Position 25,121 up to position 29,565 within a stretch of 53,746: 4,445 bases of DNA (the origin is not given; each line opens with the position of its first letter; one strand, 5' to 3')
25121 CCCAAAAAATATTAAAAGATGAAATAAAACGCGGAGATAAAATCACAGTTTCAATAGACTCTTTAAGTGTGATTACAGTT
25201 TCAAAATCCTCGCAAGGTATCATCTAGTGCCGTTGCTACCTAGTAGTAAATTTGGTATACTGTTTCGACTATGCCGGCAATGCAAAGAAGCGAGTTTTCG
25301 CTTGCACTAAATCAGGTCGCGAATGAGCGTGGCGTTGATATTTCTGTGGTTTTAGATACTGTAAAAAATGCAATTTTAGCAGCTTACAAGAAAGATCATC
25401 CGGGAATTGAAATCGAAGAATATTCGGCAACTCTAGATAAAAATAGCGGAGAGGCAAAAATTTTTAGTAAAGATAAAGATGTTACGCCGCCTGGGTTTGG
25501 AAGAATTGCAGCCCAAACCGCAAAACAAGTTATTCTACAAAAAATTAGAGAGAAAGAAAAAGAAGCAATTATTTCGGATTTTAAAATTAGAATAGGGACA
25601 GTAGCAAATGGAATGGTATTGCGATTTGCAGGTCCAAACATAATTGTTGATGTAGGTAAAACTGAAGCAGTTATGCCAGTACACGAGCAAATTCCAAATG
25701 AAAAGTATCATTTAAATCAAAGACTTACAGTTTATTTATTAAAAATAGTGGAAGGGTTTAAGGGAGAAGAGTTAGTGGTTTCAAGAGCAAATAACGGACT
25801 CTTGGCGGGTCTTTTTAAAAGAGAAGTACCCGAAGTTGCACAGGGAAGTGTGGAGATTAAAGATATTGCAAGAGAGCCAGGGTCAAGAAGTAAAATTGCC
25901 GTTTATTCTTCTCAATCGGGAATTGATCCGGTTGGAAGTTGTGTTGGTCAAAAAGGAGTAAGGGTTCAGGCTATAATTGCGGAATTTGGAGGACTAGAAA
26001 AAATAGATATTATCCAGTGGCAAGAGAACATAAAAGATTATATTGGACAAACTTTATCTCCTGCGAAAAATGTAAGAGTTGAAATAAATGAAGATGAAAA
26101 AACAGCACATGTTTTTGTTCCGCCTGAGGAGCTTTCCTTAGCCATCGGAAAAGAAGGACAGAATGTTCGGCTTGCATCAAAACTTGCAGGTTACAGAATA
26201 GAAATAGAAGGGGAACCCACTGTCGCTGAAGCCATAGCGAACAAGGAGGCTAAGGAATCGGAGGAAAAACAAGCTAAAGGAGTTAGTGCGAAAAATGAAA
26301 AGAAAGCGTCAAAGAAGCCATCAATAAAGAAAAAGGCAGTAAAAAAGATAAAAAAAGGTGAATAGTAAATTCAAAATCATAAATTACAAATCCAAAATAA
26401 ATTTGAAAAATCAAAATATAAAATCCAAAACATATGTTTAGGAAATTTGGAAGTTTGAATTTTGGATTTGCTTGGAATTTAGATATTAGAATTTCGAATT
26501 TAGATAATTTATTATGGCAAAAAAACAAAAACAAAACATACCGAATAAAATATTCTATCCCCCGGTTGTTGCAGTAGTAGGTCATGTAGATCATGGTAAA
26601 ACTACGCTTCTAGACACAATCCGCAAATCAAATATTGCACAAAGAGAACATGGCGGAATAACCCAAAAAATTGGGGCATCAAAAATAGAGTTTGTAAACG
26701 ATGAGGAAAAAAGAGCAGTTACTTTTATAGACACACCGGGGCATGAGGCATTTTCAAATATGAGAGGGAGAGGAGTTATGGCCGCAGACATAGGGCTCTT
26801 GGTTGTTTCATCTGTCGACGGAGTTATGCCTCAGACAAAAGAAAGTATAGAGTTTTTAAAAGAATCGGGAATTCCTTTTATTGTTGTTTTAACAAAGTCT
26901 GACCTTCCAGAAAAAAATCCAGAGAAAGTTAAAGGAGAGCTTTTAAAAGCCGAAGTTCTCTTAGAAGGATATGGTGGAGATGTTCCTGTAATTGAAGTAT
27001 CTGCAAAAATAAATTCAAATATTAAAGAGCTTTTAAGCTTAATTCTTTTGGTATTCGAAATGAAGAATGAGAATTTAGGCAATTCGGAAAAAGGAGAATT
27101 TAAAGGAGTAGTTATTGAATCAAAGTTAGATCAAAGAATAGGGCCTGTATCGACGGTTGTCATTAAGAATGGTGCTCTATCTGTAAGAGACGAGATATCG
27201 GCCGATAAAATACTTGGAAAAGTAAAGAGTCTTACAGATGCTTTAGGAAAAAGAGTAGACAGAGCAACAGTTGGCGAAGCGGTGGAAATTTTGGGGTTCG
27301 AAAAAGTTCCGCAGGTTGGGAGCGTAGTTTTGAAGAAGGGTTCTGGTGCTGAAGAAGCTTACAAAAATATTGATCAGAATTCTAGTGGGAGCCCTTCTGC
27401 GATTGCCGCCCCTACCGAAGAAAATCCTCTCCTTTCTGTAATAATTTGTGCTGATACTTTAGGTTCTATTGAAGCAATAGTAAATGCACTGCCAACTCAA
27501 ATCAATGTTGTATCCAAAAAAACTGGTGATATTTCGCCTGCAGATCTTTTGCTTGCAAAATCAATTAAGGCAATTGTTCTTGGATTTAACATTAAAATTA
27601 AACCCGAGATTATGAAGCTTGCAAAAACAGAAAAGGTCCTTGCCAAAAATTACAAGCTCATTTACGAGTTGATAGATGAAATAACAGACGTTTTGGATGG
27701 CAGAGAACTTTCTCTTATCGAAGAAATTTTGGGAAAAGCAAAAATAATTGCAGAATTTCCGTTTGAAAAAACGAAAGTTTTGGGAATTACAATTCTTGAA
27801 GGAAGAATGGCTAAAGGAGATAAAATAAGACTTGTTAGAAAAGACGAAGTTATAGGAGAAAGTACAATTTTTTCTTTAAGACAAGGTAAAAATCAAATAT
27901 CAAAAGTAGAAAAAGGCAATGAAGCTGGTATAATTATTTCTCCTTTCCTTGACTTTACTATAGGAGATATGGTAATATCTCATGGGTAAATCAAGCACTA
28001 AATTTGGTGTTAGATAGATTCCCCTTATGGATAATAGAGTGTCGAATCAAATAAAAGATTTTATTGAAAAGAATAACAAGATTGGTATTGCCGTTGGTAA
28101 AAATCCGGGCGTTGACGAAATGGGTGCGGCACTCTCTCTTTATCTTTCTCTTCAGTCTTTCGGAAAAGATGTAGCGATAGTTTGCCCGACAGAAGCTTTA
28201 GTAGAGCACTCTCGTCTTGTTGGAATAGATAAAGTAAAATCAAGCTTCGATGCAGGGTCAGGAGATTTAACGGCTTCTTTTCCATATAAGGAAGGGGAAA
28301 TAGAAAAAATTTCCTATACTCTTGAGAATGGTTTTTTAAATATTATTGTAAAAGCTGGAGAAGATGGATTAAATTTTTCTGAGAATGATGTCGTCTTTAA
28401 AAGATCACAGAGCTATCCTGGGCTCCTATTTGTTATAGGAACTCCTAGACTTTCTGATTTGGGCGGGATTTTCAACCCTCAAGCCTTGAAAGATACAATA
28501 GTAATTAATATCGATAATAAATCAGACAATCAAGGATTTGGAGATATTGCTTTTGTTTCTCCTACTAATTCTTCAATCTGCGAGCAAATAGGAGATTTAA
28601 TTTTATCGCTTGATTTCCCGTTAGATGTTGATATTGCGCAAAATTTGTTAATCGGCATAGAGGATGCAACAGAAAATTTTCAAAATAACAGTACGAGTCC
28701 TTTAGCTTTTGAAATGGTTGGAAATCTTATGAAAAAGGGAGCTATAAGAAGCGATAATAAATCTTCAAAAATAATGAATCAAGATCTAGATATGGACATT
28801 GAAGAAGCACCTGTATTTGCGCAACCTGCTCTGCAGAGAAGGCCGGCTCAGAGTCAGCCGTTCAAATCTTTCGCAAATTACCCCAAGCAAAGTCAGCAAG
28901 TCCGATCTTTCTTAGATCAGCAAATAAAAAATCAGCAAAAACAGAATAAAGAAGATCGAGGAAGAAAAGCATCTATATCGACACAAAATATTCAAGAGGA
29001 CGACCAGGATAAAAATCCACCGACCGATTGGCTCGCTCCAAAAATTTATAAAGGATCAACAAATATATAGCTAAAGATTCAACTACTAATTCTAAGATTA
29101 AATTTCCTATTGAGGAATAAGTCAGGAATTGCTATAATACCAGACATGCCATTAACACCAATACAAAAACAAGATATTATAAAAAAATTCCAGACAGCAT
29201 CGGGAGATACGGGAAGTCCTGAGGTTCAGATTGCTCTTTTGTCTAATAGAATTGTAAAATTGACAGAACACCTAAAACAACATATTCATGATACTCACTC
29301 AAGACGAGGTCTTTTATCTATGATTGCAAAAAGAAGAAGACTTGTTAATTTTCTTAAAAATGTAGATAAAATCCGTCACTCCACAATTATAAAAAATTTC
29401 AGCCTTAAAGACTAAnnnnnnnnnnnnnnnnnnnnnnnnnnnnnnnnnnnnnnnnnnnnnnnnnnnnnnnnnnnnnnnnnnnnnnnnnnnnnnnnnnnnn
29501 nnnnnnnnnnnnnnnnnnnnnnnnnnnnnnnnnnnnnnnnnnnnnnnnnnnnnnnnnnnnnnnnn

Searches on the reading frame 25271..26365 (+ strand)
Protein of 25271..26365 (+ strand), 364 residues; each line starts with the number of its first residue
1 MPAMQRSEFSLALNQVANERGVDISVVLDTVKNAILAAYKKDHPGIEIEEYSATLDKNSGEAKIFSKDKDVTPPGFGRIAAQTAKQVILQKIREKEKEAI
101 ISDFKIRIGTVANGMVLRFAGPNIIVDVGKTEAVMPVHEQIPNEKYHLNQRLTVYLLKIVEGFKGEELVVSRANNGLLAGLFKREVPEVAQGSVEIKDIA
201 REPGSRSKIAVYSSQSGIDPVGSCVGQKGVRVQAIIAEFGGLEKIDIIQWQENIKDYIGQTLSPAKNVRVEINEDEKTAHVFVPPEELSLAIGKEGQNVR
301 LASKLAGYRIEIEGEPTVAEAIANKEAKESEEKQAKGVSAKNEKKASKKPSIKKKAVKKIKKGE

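Call 4: search_protein_families(library=pfam, proteins=[window:25271-26365:+], max_evalue=0.1)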
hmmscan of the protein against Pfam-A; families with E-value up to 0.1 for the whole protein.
window:25271-26365:+ (364 aa): 7 families
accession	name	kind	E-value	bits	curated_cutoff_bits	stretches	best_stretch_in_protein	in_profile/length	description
PF13184.12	KH_5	-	1.5e-22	80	27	1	203-272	1-69/69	NusA-like KH domain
PF08529.16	NusA_N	-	2.3e-16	60.5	23.8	2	8-69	1-60/119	NusA N-terminal domain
PF23095.1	KH_NusA_C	-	1.4e-07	31.9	34.2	1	285-327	7-51/59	Transcription termination/antitermination protein NusA, KH domain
PF07650.23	KH_2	-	0.00018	21.7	22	1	254-323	2-66/78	KH domain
PF13083.13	KH_KhpA-B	-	0.0024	18.2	32.1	1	253-299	3-51/73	KhpA/KhpB, KH domain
PF00013.35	KH_1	-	0.0038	17.4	21.5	0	279-315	2-39/66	KH domain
PF00575.29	S1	-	0.0068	17.2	22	1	106-159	2-62/74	S1 RNA binding domain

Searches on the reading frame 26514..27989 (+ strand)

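Call 6: search_protein_families(library=pfam, proteins=[window:26514-27989:+], max_evalue=0.001)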
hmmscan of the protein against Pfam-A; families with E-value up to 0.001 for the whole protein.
window:26514-27989:+ (491 aa): 10 families
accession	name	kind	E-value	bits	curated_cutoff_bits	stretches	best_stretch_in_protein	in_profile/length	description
PF00009.33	GTP_EFTU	-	1.4e-36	126.3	26.5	1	19-179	6-184/188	Elongation factor Tu GTP binding domain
PF11987.13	IF-2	-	4.1e-21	75.5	27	1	303-390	23-116/117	Translation-initiation factor 2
PF22042.2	EF-G_D2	-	5.5e-16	58.9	27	1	195-272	1-81/84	Elongation factor G domain 2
PF01926.29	MMR_HSR1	-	7.6e-11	42.6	21.9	1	19-128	2-113/113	50S ribosome-binding GTPase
PF00071.28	Ras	-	5.3e-07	29.8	21.6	1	19-177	2-156/162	Ras family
PF02421.24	FeoB_N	-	1.1e-05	25.4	27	1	19-175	3-154/156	Ferrous iron transport protein B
PF00350.29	Dynamin_N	-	8.4e-05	23.1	27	0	19-53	1-35/168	Dynamin family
PF08477.19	Roc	-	0.00012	22.7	27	1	19-130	2-119/119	Ras of Complex, Roc, domain of DAPkinase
PF03144.31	GTP_EFTU_D2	-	0.00013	22.7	30.3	1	422-476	3-59/73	Elongation factor Tu domain 2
PF03029.23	ATP_bind_1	-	0.00029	21.2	27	0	62-177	83-210/240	Conserved hypothetical ATP binding protein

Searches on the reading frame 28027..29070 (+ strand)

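Call 6: search_protein_families(library=pfam, proteins=[window:28027-29070:+], max_evalue=0.001)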
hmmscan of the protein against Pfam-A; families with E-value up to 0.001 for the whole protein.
window:28027-29070:+ (347 aa): 1 family
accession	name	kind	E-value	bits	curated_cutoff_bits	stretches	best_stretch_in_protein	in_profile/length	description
PF01368.27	DHH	-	0.00035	21.3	28.1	1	18-211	1-125/125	DHH family, N-terminal domain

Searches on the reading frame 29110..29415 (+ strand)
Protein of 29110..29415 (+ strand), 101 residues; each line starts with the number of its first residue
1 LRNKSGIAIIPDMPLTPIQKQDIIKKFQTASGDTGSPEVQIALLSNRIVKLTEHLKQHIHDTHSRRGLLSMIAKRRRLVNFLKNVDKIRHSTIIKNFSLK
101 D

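Call 6: search_protein_families(library=pfam, proteins=[window:29110-29415:+], max_evalue=0.001)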
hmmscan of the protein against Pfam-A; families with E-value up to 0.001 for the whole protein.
window:29110-29415:+ (101 aa): 1 family
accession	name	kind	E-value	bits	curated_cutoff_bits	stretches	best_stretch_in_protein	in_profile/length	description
PF00312.27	Ribosomal_S15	-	7.1e-30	103.4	31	1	20-99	1-80/81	Ribosomal protein S15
